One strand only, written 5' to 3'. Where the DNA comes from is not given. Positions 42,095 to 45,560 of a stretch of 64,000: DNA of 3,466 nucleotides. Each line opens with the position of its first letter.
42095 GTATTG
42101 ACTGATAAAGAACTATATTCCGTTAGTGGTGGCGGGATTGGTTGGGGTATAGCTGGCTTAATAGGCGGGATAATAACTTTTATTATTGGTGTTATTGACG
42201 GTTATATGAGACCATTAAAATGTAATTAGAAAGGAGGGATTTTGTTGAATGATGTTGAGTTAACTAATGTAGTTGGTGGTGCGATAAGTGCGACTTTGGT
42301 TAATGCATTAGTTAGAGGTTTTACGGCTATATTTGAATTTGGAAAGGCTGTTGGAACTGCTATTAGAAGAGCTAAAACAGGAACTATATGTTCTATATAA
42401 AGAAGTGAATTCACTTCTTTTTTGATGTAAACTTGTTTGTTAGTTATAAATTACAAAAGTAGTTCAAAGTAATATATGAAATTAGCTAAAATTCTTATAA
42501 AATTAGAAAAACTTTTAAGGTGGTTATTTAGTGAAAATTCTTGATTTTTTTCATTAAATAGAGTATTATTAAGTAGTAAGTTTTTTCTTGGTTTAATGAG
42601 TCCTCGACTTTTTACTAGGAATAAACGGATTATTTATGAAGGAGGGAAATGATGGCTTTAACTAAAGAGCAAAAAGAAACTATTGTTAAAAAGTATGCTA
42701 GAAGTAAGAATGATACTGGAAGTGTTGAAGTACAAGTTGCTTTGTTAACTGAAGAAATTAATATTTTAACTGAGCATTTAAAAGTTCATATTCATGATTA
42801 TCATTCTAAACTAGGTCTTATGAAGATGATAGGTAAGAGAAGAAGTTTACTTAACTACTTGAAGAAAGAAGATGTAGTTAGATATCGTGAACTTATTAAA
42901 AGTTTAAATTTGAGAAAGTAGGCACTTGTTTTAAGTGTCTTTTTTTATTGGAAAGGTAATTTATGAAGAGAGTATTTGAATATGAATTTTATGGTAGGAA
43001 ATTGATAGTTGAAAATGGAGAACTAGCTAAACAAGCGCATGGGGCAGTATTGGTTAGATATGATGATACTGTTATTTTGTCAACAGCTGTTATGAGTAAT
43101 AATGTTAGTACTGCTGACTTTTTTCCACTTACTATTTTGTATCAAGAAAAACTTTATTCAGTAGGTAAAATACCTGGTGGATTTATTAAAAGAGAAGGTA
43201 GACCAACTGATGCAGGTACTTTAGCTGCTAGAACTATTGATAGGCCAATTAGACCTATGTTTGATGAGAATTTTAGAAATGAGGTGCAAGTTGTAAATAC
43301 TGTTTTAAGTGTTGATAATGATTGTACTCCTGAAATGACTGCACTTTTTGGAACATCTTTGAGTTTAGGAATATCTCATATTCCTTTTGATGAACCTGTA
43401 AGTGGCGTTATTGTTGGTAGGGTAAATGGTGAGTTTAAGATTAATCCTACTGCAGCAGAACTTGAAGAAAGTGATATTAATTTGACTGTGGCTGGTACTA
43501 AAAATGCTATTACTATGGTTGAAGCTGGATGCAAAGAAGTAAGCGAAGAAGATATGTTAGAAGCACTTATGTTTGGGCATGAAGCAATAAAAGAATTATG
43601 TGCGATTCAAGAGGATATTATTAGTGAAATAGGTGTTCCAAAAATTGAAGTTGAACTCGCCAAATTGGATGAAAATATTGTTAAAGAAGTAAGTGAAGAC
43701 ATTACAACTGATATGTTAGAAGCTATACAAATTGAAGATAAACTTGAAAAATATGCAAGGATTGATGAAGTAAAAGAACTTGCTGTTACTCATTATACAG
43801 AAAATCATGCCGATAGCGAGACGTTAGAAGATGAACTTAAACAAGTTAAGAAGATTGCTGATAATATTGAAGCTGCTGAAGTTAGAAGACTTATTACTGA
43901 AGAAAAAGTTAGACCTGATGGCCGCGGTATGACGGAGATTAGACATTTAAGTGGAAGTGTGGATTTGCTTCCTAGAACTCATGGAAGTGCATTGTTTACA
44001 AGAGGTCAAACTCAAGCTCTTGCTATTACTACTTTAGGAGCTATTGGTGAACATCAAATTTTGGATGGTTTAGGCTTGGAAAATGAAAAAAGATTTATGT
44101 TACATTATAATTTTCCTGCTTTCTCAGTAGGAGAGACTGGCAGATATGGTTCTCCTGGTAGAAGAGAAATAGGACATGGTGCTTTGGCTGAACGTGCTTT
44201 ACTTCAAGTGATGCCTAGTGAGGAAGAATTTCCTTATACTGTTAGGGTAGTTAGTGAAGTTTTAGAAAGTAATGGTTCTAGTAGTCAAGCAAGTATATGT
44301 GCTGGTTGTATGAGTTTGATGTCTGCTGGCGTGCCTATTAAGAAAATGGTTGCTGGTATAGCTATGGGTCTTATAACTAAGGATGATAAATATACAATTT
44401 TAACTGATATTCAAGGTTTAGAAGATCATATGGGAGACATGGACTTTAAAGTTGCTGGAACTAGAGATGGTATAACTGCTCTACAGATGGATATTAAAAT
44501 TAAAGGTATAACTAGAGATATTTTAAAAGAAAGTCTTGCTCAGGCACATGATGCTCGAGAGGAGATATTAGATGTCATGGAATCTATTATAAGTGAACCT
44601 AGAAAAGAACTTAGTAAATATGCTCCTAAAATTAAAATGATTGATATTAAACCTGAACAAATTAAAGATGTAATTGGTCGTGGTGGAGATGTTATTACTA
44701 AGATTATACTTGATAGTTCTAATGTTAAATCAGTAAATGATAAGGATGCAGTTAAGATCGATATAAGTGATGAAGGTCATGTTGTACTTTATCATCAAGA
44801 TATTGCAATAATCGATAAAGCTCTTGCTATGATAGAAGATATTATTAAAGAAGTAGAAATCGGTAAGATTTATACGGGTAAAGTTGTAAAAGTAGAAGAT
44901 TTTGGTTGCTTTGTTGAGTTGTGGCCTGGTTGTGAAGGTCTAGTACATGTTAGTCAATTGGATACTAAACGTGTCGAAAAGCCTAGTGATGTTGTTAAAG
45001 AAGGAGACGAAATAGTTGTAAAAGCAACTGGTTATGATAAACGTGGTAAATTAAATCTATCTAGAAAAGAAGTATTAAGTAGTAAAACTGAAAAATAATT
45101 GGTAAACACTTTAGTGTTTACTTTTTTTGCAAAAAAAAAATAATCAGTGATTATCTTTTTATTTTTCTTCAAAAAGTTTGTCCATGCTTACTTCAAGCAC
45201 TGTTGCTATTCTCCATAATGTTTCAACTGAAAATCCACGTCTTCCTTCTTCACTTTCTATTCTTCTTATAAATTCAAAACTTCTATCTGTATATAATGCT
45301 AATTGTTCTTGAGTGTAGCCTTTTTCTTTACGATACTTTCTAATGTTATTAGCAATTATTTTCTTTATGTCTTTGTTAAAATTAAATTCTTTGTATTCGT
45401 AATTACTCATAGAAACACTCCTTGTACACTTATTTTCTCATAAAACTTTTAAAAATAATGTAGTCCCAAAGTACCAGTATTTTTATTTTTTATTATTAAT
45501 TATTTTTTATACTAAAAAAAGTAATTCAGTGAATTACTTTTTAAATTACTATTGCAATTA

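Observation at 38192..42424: Unannotated two-peptide double-glycine-leader bacteriocin locus (amidase, C39-ABC exporter and two tandem precursor peptides)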

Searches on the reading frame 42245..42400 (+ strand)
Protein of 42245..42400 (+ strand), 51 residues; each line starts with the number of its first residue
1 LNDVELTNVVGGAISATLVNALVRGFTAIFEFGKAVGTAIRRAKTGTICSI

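Call 3: search_protein_families(library=pfam, proteins=[window:42245-42400:+], max_evalue=1)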
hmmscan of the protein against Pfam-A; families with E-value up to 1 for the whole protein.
window:42245-42400:+ (51 aa): 2 families
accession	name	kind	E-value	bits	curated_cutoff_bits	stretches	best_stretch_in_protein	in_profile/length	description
PF15402.11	MELT_2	-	0.0094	16.1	24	1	5-16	12-23/26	MELT motif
PF10439.15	Bacteriocin_IIc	-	0.034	14.6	27.1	1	1-40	7-43/59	Bacteriocin class II with double-glycine leader peptide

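Call 4: search_protein_families(library=ncbifam, proteins=[window:42245-42400:+], max_evalue=1)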
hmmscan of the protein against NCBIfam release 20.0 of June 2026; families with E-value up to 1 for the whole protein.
window:42245-42400:+ (51 aa): 1 family
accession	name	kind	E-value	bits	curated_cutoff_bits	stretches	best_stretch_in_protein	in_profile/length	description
NF046113.1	BLP_Lacticasei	subfamily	0.14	12.1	40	1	1-14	12-25/46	bacteriocin-like peptide, LSEI_2386 family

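Call 23: search_protein_families(library=ncbifam, alignment_id=A2, max_evalue=0.01)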
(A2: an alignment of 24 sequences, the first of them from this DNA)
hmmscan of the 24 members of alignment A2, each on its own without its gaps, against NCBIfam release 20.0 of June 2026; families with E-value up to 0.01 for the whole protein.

A. member 1, seq(51 aa): 0 families

B. families by the number of members that match (of 24 scanned): 7 families
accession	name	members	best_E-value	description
NF038035.1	lactGalph_entA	3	0.00098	lactococcin G-alpha/enterocin 1071A family bacteriocin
TIGR03949.1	bact_IIb_cerein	3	0.001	class IIb bacteriocin, lactobin A/cerein 7B family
NF038034.1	lactGbeta_entB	2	9.2e-06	lactococcin G-beta/enterocin 1071B family bacteriocin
TIGR01847.1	bacteriocin_sig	1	0.00051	bacteriocin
NF040664.1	HEC_x9_TCC_lant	1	0.0052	lacticin 481 family lantibiotic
NF009381.0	PRK12740.1-5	1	0.0086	elongation factor G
NF033383.2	induct_EntF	1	0.0088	EntF family bacteriocin induction factor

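Call 24: find_homologous_proteins(query=A2, max_evalue=0.001)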
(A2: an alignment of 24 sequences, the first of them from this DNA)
Query A2 (24 sequences) (51 aa, profile of the alignment): 512 proteins with E <= 0.001 among 696 candidates; the best 120 are listed.
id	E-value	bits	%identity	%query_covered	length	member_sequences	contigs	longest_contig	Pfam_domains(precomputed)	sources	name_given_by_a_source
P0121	1.4e-19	87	42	100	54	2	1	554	-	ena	-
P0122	1.7e-19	87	38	100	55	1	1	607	-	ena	-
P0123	2.1e-19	87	44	100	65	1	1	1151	-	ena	-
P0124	3.2e-19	86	51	98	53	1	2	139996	-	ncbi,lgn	-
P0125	4.0e-19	86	46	80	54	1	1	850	-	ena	-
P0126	5.6e-19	85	48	100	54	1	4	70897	-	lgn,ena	-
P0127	6.3e-19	85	49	96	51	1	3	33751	-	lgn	-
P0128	8.7e-19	85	39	98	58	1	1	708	-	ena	-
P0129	9.3e-19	85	43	100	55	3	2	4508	-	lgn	-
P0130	1.4e-18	84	45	100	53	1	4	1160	-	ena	-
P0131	1.4e-18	84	47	92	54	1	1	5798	-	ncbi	-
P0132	1.4e-18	84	49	100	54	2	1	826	-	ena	-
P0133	1.6e-18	84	49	100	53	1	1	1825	-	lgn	-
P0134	1.8e-18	84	46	92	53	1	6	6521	-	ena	-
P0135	2.2e-18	83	44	96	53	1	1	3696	-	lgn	-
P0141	3.1e-18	83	47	92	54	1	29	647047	-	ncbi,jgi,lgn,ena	-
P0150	7.2e-18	82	41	100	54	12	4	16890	-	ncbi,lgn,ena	-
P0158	1.2e-17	81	39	100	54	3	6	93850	-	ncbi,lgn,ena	-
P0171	2.5e-17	80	42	98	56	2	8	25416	-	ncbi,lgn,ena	-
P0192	8.8e-17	78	98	100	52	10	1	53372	-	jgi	-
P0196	1.1e-16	78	33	100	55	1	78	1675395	-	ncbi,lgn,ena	-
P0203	1.4e-16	78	27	100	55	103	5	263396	-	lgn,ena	-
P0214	2.1e-16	77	41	100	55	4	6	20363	-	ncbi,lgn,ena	-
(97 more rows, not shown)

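Call 25: list_cluster_members(proteins=[P0196, P0141, P0124, P0192, P0150, P0158, P0171, P0214, P0203])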
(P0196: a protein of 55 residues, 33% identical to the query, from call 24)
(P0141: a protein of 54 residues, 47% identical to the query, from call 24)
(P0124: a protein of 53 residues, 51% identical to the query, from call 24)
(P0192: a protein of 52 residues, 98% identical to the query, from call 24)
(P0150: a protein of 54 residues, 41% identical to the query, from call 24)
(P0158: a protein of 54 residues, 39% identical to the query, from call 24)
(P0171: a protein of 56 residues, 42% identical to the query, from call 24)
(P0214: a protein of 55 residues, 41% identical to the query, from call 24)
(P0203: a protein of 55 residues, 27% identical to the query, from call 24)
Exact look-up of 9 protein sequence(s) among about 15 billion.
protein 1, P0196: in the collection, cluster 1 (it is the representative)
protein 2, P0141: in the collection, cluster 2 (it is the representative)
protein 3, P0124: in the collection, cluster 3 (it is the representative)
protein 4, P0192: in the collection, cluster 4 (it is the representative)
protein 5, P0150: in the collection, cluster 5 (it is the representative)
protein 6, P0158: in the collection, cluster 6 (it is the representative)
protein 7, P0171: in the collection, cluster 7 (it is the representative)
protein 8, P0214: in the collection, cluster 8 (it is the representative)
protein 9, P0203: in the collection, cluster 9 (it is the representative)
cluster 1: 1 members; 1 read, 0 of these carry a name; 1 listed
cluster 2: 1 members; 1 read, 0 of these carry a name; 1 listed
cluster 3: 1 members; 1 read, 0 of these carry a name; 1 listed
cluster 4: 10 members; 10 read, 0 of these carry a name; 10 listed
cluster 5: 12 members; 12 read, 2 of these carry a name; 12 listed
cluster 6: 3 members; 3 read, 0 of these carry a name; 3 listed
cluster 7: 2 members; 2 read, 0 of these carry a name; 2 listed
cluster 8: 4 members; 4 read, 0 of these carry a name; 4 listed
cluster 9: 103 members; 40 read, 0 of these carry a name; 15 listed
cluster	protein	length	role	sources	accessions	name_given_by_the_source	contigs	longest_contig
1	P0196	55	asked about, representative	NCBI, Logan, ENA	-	-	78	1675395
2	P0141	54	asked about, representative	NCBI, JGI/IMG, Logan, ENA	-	-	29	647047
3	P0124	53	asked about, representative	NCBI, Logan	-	-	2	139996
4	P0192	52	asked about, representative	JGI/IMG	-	-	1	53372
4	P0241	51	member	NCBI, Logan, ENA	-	-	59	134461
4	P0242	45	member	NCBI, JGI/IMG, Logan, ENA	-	-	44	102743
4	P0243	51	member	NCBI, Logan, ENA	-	-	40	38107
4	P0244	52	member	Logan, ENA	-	-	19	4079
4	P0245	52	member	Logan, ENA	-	-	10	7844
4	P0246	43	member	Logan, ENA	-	-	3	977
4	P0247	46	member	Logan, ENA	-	-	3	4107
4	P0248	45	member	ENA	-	-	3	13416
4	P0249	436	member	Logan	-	-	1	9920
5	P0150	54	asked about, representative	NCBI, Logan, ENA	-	-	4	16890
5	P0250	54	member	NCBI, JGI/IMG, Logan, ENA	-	hypothetical protein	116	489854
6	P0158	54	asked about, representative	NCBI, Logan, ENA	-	-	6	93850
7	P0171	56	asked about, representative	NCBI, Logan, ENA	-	-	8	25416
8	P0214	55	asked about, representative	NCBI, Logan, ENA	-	-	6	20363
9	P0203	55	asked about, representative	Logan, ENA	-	-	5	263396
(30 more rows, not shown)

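Call 42: find_encoding_contigs(protein=P0196, flank=5000, max_places=4)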
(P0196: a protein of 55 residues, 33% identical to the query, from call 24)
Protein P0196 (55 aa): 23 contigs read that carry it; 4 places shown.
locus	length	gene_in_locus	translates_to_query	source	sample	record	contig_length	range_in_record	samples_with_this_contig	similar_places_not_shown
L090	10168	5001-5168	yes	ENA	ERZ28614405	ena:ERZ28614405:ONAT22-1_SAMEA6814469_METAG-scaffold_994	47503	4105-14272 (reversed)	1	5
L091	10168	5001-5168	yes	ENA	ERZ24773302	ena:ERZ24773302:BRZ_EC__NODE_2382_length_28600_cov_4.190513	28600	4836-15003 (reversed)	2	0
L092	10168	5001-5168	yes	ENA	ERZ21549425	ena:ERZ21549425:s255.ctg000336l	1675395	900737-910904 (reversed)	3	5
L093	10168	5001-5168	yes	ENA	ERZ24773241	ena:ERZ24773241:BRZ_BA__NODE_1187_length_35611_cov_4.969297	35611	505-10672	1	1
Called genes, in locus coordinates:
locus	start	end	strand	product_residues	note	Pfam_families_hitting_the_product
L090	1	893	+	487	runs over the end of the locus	-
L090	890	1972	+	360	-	-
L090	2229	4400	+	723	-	PF03412:Peptidase_C39, PF00664:ABC_membrane, PF00005:ABC_tran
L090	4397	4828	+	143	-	-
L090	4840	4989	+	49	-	-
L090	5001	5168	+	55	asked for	-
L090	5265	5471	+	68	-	PF01165:Ribosomal_S21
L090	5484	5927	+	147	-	PF09424:YqeY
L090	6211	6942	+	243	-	PF00106:adh_short, PF08659:KR, PF23441:SDR (weak), PF13561:adh_short_C2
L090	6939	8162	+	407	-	PF06838:Met_gamma_lyase, PF01053:Cys_Met_Meta_PP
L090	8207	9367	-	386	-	PF02557:VanY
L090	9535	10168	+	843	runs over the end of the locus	PF01624:MutS_I, PF05192:MutS_III, PF05190:MutS_IV, PF00488:MutS_V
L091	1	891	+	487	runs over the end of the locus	-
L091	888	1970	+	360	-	-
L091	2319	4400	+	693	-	PF03412:Peptidase_C39, PF00664:ABC_membrane, PF00005:ABC_tran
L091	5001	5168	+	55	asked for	-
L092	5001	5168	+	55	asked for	-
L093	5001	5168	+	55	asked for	-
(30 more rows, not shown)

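Call 43: find_encoding_contigs(protein=P0241, flank=3000, max_places=6)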
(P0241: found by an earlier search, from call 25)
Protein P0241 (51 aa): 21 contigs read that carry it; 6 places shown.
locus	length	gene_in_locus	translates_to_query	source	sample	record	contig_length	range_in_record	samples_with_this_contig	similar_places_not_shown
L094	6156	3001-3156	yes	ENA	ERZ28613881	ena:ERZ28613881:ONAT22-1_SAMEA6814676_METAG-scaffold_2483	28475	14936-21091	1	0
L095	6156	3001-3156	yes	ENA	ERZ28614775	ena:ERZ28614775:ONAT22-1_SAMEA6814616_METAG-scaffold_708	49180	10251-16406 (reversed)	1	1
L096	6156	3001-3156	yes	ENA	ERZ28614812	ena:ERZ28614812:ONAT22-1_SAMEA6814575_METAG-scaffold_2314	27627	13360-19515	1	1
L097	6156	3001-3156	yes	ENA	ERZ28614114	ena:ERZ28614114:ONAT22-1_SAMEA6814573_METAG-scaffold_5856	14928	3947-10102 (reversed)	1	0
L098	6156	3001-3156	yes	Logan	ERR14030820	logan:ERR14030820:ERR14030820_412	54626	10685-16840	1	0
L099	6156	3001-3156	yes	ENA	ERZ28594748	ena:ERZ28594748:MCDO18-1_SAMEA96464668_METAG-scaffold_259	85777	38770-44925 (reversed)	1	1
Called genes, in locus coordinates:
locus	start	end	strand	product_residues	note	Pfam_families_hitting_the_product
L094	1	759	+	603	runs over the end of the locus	PF01425:Amidase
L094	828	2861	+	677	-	PF03412:Peptidase_C39, PF00664:ABC_membrane, PF00005:ABC_tran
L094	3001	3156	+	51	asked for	-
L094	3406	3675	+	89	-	PF00312:Ribosomal_S15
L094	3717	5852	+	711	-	PF01138:RNase_PH, PF03725:RNase_PH_C, PF03726:PNPase, PF01138:RNase_PH, PF03725:RNase_PH_C (weak), PF00575:S1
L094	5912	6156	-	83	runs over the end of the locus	PF12844:HTH_19 (weak), PF01381:HTH_3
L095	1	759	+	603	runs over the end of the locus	PF01425:Amidase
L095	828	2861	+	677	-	PF03412:Peptidase_C39, PF00664:ABC_membrane, PF00005:ABC_tran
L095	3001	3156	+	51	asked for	-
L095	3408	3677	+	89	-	PF00312:Ribosomal_S15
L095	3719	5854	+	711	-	PF01138:RNase_PH, PF03725:RNase_PH_C, PF03726:PNPase, PF01138:RNase_PH, PF03725:RNase_PH_C (weak), PF00575:S1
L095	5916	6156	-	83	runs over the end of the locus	PF12844:HTH_19 (weak), PF01381:HTH_3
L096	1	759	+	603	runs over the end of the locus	PF01425:Amidase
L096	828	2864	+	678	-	PF03412:Peptidase_C39, PF00664:ABC_membrane, PF00005:ABC_tran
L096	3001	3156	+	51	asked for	-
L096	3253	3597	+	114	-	-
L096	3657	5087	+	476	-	PF01266:DAO, PF00355:Rieske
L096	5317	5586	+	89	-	PF00312:Ribosomal_S15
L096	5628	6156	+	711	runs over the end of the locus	PF01138:RNase_PH, PF03725:RNase_PH_C, PF03726:PNPase, PF01138:RNase_PH, PF03725:RNase_PH_C (weak), PF00575:S1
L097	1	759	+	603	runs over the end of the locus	PF01425:Amidase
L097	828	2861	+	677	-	PF03412:Peptidase_C39, PF00664:ABC_membrane, PF00005:ABC_tran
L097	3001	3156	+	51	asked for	-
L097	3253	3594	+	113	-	-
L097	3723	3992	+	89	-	PF00312:Ribosomal_S15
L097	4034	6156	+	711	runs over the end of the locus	PF01138:RNase_PH, PF03725:RNase_PH_C, PF03726:PNPase, PF01138:RNase_PH, PF03725:RNase_PH_C (weak), PF00575:S1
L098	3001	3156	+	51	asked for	-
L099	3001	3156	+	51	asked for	-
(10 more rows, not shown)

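Call 58: search_protein_families(library=pfam, proteins=[L097:3253-3594:+], max_evalue=0.1)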
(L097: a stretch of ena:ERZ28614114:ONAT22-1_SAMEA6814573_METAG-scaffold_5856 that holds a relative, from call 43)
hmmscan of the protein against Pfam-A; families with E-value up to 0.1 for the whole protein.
L097:3253-3594:+ (113 aa): 0 families

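Call 71: predict_structure(alignment_id=A5)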
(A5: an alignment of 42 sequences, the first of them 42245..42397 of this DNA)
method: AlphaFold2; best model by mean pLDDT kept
length: 51 residues; sequences in the alignment: 42
mean_pLDDT: 74.1   pTM: 0.42
mean pLDDT of the five models: 74.1, 73.8, 72.3, 71.0, 69.8
residues with pLDDT >= 90: 13; 70-90: 19; 50-70: 13; < 50: 6
segments of 3 or more residues with pLDDT < 50: 1-3
pLDDT, mean of each block of 10 residues (from residue 1): 51 69 91 89 72 56
secondary structure, 60 per line:
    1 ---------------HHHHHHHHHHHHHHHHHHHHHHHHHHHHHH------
elements in order: H16-45

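Call 72: search_protein_representatives(alignment_id=A5)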
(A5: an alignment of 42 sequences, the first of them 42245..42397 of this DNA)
Query: 42 sequences, 55 profile positions. Proteins with E-value up to 0.001 (for the whole library): 490; up to 1e-10: 285; up to 1e-30: 1. The best 150 are listed.
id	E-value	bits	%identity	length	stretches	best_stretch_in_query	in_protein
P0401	6.1e-40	150.9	-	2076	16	7-51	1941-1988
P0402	2.6e-21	91.3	-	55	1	1-54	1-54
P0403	1.5e-20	88.9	-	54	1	2-55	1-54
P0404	1.7e-20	88.6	-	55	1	1-55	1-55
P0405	1.8e-20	88.6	-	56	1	1-55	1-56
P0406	4.7e-20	87.3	-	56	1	1-54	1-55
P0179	5.7e-19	83.8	-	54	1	1-55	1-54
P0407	9.8e-19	83.0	-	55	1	1-55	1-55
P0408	1.2e-18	82.8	-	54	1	1-54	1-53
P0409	1.7e-18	82.3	-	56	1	1-55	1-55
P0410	1.9e-18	82.1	-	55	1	1-54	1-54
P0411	2.0e-18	82.0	-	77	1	1-54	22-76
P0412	3.0e-18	81.5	-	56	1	1-55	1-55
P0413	3.0e-18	81.5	-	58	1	1-54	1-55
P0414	4.6e-18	80.9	-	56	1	1-54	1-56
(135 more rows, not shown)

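Call 77: search_dna_similar(query=window:42245-42397:+, collection=plasmids, mode=protein, max_evalue=1, max_rows=10)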
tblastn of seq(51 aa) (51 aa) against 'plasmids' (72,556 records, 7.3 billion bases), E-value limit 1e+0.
No match.

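Call 79: search_dna_similar(query=window:42245-42397:+, collection=phages, mode=protein, max_evalue=1, max_rows=10)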
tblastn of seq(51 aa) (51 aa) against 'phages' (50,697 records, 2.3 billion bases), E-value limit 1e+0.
No match.

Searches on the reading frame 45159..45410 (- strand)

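Call 55: search_protein_families(library=pfam, proteins=[window:45159-45410:-], max_evalue=0.00001)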
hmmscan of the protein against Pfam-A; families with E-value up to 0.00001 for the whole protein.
window:45159-45410:- (83 aa): 2 families
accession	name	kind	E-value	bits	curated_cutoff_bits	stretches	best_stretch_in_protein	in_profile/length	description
PF01381.28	HTH_3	-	1.3e-11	44.7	23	1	23-79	1-55/55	Helix-turn-helix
PF12844.13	HTH_19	-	7.8e-06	26.1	30.2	0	21-80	2-59/64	Helix-turn-helix domain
